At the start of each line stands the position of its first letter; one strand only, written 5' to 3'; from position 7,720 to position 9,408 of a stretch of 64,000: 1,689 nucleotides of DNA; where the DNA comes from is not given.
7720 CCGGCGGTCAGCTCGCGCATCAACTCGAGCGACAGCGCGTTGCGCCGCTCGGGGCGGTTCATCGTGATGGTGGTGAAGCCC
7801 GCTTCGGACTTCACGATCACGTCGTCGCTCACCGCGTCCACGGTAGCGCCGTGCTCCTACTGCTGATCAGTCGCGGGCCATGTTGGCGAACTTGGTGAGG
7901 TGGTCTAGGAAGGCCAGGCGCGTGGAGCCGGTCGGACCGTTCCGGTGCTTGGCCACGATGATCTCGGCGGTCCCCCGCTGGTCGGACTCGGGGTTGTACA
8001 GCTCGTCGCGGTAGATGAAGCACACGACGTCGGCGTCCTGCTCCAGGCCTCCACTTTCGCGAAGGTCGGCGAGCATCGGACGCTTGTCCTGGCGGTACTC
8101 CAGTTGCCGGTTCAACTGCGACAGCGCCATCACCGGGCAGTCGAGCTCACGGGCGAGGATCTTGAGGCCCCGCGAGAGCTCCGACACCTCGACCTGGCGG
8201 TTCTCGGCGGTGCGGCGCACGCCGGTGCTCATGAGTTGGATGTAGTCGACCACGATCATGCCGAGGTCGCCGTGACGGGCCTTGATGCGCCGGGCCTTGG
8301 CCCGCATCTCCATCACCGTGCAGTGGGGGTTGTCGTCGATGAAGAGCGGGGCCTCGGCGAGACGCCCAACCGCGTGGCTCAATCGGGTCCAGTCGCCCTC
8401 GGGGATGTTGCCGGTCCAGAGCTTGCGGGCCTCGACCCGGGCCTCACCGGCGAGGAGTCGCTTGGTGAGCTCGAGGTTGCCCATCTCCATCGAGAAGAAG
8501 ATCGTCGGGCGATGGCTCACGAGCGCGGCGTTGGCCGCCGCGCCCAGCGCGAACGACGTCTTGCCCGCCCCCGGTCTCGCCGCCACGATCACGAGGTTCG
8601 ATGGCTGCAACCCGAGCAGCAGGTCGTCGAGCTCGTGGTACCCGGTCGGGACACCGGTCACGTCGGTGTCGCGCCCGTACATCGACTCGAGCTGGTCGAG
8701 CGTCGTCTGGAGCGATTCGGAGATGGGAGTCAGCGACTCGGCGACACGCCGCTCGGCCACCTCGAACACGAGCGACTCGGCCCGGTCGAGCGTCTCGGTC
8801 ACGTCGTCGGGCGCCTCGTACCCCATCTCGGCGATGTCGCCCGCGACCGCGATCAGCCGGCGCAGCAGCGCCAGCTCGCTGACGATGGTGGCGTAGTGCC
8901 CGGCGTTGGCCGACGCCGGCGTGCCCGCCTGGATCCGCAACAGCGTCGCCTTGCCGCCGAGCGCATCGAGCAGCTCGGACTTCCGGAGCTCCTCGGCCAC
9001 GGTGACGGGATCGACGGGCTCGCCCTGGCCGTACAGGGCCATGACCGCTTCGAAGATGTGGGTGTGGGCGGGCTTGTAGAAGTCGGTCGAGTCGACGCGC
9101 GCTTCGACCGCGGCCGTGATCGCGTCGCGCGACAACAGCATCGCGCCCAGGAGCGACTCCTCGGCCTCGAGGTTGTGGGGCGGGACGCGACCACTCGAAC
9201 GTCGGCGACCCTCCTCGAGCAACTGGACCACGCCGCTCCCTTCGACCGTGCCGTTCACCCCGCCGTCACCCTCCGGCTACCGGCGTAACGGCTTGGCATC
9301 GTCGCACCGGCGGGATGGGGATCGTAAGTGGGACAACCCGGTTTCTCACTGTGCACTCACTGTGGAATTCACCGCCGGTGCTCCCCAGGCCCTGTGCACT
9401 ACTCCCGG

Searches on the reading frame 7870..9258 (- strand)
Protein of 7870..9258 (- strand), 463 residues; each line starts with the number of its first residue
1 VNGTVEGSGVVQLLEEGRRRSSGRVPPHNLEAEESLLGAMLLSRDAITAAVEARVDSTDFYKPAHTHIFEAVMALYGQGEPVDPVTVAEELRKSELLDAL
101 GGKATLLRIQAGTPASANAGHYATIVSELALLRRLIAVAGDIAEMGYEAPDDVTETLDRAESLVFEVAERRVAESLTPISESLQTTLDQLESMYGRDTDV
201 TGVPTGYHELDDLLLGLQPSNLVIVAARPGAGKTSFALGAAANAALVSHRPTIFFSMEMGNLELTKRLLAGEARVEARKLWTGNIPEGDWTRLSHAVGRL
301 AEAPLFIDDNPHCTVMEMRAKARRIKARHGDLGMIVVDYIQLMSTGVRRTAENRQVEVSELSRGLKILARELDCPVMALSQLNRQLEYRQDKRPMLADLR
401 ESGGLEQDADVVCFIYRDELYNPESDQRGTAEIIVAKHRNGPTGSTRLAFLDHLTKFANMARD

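Call 55: search_protein_families(library=pfam, proteins=[window:7870-9258:-], max_evalue=0.00001)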
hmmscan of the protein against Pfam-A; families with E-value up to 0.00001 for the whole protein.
window:7870-9258:- (463 aa): 3 families
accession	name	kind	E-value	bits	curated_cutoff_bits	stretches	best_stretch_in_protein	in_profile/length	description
PF03796.21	DnaB_C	-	2.6e-100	335.5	27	1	202-459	1-255/255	DnaB-like helicase C terminal domain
PF00772.26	DnaB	-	7.7e-30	103.4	23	1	26-128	2-103/103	DnaB-like helicase N terminal domain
PF13481.12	AAA_25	-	5.2e-15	56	27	1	198-382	10-190/195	AAA domain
